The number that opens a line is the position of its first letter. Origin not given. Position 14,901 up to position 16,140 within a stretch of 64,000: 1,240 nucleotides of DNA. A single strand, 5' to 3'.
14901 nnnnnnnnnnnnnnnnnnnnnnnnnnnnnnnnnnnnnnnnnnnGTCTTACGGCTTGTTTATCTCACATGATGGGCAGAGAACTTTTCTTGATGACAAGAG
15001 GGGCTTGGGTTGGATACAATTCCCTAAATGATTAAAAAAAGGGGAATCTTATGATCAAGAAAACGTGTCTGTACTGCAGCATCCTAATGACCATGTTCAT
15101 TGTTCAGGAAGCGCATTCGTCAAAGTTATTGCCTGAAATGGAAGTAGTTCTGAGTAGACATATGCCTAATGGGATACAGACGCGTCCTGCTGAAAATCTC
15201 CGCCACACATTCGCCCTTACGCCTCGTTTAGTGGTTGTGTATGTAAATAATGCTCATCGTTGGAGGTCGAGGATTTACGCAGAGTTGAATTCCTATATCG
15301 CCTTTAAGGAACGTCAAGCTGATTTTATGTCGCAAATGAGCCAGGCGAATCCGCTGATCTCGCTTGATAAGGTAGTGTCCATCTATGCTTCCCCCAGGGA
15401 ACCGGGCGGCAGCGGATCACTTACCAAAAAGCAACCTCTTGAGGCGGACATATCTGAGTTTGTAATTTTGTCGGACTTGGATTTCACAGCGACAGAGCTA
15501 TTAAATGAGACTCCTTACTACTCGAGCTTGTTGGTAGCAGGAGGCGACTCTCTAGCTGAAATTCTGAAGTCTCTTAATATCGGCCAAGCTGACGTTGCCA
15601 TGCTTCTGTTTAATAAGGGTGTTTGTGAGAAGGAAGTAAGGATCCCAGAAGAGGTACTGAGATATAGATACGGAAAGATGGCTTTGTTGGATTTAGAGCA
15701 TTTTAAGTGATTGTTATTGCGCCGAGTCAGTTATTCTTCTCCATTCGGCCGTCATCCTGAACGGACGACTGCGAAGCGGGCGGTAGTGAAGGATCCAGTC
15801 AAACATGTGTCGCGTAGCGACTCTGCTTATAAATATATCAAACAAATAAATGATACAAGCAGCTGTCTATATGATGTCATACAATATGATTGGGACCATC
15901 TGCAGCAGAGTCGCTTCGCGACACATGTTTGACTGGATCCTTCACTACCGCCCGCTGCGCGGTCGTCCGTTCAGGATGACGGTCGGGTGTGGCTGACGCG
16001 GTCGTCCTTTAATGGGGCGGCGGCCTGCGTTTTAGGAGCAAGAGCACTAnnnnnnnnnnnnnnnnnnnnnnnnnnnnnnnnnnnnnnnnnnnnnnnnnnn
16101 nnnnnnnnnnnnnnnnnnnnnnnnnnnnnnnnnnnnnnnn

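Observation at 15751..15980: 230-bp long-stem palindromic module: stand-alone, nested and collapsed forms with compensatory arm substitutions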

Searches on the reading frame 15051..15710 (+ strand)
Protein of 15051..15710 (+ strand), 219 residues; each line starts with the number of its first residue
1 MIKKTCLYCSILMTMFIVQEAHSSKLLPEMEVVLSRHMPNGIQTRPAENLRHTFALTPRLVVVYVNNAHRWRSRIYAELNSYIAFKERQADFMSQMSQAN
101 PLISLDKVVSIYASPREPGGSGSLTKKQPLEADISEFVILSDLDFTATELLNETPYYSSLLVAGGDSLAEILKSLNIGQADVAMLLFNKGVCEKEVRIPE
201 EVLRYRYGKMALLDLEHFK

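Call 20: find_encoding_contigs(protein=window:15051-15710:+, flank=10000, max_places=10)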
Protein window:15051-15710:+ (219 aa): 1 contig read that carries it; 1 place shown.
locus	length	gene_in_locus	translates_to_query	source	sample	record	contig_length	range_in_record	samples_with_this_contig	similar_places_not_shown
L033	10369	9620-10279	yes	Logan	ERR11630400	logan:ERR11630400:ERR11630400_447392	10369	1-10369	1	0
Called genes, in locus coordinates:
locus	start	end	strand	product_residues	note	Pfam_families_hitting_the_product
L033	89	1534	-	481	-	PF00270:DEAD, PF04851:ResIII (weak), PF00271:Helicase_C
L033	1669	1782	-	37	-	-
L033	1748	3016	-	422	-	PF04413:Glycos_transf_N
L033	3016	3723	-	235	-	PF04028:DUF374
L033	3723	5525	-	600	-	PF00664:ABC_membrane, PF00005:ABC_tran, PF02463:SMC_N (weak)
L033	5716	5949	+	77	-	PF04014:MazE_antitoxin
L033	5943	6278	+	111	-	PF02452:PemK_toxin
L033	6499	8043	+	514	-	PF03219:TLC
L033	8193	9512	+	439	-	PF02667:SCFA_trans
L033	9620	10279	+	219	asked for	-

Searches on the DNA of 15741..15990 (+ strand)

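Call 29: search_dna_similar(query=window:15741-15990:+, collection=plasmids, mode=distant, max_evalue=0.01, max_rows=25)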
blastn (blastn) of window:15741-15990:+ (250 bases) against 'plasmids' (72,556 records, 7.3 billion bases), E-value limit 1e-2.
No match.
